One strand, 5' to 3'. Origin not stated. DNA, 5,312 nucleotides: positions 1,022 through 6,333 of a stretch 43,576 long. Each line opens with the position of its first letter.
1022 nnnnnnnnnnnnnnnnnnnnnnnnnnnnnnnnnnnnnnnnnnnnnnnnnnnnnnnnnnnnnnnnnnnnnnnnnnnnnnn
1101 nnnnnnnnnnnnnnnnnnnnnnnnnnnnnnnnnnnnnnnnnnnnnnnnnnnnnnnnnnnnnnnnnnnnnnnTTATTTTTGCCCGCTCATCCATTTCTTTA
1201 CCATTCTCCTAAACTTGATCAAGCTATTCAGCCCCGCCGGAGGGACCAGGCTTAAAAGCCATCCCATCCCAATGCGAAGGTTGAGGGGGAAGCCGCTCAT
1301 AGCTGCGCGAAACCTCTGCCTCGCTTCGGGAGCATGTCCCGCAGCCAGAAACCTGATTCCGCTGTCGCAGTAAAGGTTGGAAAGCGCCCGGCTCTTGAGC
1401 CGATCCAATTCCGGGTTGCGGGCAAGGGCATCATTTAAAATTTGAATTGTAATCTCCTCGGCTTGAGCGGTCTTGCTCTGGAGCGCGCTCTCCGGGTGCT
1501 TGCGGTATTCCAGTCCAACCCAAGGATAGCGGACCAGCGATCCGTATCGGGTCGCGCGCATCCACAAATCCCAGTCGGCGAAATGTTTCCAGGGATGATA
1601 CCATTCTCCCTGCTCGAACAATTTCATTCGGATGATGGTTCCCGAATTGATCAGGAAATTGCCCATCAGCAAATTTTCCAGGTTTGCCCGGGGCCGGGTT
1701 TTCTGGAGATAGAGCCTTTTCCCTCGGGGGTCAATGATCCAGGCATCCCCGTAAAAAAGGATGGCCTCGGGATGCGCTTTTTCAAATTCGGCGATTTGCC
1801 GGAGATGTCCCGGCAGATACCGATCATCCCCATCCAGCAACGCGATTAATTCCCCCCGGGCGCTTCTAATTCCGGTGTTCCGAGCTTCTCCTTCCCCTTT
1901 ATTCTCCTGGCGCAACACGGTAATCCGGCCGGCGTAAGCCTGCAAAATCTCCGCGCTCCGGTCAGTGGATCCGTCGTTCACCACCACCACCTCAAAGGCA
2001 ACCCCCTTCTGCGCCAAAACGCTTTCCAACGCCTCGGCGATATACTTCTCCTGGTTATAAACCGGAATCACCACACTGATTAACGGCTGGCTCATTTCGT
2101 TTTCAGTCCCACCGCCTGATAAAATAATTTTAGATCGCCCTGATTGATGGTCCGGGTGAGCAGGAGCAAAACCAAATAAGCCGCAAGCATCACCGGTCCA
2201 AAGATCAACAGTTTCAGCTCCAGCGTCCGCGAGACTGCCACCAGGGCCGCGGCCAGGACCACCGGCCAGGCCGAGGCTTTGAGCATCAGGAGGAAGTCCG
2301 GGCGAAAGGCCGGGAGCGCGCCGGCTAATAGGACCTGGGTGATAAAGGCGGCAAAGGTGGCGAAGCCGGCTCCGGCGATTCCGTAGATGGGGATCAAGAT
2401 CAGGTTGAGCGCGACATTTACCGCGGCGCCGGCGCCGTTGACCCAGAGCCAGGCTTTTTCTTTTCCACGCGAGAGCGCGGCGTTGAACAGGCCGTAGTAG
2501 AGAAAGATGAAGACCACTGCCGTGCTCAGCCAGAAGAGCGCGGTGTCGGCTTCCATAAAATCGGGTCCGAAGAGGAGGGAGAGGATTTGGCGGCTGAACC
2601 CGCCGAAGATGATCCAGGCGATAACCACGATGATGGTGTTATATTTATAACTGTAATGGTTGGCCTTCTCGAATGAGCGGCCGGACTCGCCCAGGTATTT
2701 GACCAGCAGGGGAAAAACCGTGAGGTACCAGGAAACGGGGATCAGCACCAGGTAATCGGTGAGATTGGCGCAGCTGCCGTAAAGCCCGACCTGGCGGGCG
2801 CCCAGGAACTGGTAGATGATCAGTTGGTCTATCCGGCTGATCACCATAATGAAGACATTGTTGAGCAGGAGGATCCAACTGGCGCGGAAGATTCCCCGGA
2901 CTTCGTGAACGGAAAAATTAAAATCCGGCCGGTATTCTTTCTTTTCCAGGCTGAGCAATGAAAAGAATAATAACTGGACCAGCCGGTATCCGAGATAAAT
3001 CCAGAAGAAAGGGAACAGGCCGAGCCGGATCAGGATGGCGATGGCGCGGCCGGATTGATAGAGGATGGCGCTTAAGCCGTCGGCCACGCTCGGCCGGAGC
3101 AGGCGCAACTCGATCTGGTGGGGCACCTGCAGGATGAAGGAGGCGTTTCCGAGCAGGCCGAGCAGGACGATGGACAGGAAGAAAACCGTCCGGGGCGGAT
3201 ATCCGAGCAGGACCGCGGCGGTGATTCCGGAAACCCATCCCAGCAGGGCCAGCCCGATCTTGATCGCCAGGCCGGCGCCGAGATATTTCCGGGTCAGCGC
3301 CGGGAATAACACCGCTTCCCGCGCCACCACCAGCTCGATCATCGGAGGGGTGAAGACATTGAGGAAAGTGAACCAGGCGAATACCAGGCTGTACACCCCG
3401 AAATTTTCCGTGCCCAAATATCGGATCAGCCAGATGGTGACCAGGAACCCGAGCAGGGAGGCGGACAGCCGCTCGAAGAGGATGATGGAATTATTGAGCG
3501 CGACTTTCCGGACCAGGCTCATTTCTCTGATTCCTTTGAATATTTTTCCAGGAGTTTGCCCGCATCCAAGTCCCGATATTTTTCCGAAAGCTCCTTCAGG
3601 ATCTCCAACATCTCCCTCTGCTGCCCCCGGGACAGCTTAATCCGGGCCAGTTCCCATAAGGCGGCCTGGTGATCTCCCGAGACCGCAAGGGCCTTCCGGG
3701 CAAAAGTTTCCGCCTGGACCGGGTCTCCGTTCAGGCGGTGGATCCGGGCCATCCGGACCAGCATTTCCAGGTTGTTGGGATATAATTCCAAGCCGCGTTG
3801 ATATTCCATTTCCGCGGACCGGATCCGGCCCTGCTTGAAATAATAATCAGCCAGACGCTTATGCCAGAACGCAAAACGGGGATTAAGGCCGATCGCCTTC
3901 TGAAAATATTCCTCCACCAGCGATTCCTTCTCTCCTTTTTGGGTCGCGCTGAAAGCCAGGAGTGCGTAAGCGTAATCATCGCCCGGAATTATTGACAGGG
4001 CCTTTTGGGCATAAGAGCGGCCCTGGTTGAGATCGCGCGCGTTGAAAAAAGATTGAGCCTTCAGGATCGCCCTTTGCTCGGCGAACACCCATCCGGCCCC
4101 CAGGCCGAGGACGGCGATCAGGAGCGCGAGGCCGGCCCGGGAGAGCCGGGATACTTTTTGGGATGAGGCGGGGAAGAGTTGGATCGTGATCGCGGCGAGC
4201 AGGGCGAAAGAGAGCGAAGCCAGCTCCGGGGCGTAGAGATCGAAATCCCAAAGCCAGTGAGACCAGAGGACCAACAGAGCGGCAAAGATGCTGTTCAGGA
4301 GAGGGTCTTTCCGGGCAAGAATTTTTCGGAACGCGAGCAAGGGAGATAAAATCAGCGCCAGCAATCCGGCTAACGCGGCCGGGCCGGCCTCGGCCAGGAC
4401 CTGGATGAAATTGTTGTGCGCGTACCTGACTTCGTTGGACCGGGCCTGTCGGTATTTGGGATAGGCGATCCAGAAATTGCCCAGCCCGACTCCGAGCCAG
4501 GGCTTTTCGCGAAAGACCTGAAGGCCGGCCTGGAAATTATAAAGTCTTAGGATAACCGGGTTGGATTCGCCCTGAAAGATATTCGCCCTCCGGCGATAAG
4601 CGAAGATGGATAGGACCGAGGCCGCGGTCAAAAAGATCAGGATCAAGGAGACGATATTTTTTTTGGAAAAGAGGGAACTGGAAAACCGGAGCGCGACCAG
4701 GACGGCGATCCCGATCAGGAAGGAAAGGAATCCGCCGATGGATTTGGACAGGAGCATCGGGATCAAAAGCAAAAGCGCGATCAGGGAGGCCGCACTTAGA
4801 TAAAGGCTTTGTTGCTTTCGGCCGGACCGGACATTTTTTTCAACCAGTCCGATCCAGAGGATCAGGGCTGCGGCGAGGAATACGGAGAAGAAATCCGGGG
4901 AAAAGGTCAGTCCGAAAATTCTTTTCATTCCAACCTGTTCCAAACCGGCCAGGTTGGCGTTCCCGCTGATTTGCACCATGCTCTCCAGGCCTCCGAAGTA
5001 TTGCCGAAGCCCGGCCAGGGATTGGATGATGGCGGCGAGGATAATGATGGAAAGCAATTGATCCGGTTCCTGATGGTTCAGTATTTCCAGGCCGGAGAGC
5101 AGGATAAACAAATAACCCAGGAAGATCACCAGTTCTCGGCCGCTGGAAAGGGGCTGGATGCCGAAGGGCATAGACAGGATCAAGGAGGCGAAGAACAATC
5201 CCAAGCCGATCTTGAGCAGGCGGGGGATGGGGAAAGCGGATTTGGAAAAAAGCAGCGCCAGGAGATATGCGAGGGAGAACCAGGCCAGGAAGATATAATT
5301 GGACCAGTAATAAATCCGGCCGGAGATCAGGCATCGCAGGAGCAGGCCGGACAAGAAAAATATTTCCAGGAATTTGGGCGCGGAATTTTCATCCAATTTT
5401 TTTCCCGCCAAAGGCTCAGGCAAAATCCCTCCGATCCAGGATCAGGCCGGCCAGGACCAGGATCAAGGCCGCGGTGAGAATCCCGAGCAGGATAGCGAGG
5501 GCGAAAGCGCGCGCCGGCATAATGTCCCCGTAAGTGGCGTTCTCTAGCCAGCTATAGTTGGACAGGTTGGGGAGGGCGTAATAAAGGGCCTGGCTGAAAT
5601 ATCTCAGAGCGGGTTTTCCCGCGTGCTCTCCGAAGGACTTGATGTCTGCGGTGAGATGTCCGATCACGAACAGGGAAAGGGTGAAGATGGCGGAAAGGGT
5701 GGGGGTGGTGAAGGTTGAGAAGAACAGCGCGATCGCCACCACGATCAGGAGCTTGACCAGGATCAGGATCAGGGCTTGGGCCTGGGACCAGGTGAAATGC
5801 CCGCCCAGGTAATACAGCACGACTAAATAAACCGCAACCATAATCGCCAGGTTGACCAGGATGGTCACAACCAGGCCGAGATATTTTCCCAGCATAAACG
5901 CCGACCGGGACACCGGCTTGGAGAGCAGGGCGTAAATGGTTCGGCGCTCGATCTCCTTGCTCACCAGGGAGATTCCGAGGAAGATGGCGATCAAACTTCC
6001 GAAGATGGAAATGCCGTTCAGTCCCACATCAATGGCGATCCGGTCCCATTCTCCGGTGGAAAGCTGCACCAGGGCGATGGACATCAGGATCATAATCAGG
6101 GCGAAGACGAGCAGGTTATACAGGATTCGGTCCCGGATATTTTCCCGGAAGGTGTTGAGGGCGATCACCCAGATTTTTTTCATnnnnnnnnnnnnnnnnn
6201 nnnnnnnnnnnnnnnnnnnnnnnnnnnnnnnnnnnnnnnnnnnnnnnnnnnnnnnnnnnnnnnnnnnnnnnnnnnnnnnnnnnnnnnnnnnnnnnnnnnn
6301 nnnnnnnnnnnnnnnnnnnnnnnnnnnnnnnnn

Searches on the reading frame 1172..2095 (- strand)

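Call 22: search_protein_families(library=pfam, proteins=[window:1172-2095:-], max_evalue=0.001)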
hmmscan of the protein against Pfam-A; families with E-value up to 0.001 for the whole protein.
window:1172-2095:- (307 aa): 3 families
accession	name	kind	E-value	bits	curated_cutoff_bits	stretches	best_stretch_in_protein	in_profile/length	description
PF00535.33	Glycos_transf_2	-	1.7e-34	119.6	23.3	1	7-122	1-120/168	Glycosyl transferase family 2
PF13641.12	Glyco_tranf_2_3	-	3.6e-12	47.2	27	1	4-104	2-110/230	Glycosyltransferase like family 2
PF10111.15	Glyco_tranf_2_2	-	3.2e-11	43.7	27.3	1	7-103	1-104/276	Glycosyltransferase like family 2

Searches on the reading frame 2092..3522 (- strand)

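Call 22: search_protein_families(library=pfam, proteins=[window:2092-3522:-], max_evalue=0.001)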
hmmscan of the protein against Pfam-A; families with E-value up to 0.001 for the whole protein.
window:2092-3522:- (476 aa): 2 families
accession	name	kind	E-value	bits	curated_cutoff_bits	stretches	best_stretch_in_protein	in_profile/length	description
PF01943.22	Polysacc_synt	-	1.6e-13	51.2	28.2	1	13-276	7-273/274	Polysaccharide biosynthesis protein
PF13440.11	Polysacc_synt_3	-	1.2e-09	38.3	23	1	32-261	2-227/293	Polysaccharide biosynthesis protein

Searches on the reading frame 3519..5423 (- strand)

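Call 22: search_protein_families(library=pfam, proteins=[window:3519-5423:-], max_evalue=0.001)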
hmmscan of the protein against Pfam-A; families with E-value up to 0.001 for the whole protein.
window:3519-5423:- (634 aa): 10 families
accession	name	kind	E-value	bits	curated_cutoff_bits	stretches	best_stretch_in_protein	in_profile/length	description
PF04932.20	Wzy_C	-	1.9e-15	57.4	31.7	1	215-354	2-148/149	O-Antigen ligase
PF14559.12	TPR_19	-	4e-11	43.5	25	1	565-624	4-64/68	Tetratricopeptide repeat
PF13428.12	TPR_14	-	5.8e-11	42.4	23.5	1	522-561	5-44/44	Tetratricopeptide repeat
PF00515.34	TPR_1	-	2.3e-10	40.3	27.8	0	520-551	3-34/34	Tetratricopeptide repeat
PF17874.7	TPR_MalT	-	2.1e-08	34.3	45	1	452-615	4-190/336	MalT-like TPR region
PF07719.23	TPR_2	-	2.5e-08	33.9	27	0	519-551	2-34/34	Tetratricopeptide repeat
PF13181.12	TPR_8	-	1.3e-07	31.7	25.7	0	523-551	6-34/34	Tetratricopeptide repeat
PF13431.12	TPR_17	-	3.3e-07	30.5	24.4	0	541-572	2-33/34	Tetratricopeptide repeat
PF13424.12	TPR_12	-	8.6e-07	29.5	30.1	0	553-614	4-73/77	Tetratricopeptide repeat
PF13432.12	TPR_16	-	0.00016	22.5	32.7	1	523-580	2-59/65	Tetratricopeptide repeat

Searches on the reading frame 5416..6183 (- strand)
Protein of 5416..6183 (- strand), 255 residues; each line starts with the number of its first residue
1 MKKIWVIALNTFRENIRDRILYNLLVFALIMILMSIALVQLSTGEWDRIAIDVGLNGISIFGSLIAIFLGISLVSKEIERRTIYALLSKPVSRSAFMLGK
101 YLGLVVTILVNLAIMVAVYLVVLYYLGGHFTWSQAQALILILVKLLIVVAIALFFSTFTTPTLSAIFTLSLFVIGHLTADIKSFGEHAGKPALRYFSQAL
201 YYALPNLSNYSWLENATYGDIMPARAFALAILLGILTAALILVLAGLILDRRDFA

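Call 22: search_protein_families(library=pfam, proteins=[window:5416-6183:-], max_evalue=0.001)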
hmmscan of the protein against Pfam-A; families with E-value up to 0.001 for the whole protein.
window:5416-6183:- (255 aa): 5 families
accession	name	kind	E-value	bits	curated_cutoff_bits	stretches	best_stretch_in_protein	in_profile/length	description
PF12679.13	ABC2_membrane_2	-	8.5e-17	61.8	27.2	1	5-253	1-282/283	ABC-2 family transporter protein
PF01061.29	ABC2_membrane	-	1.3e-06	28.6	26.9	1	4-173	3-169/211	ABC-2 type transporter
PF12698.13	ABC2_membrane_3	-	5.1e-06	26.2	31.6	1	58-245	167-345/347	ABC-2 family transporter protein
PF12730.13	ABC2_membrane_4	-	8.6e-06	26.3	27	1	17-168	11-172/179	ABC-2 family transporter protein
PF13346.12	ABC2_membrane_5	-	0.00057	19.9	25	0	58-178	39-161/205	ABC-2 family transporter protein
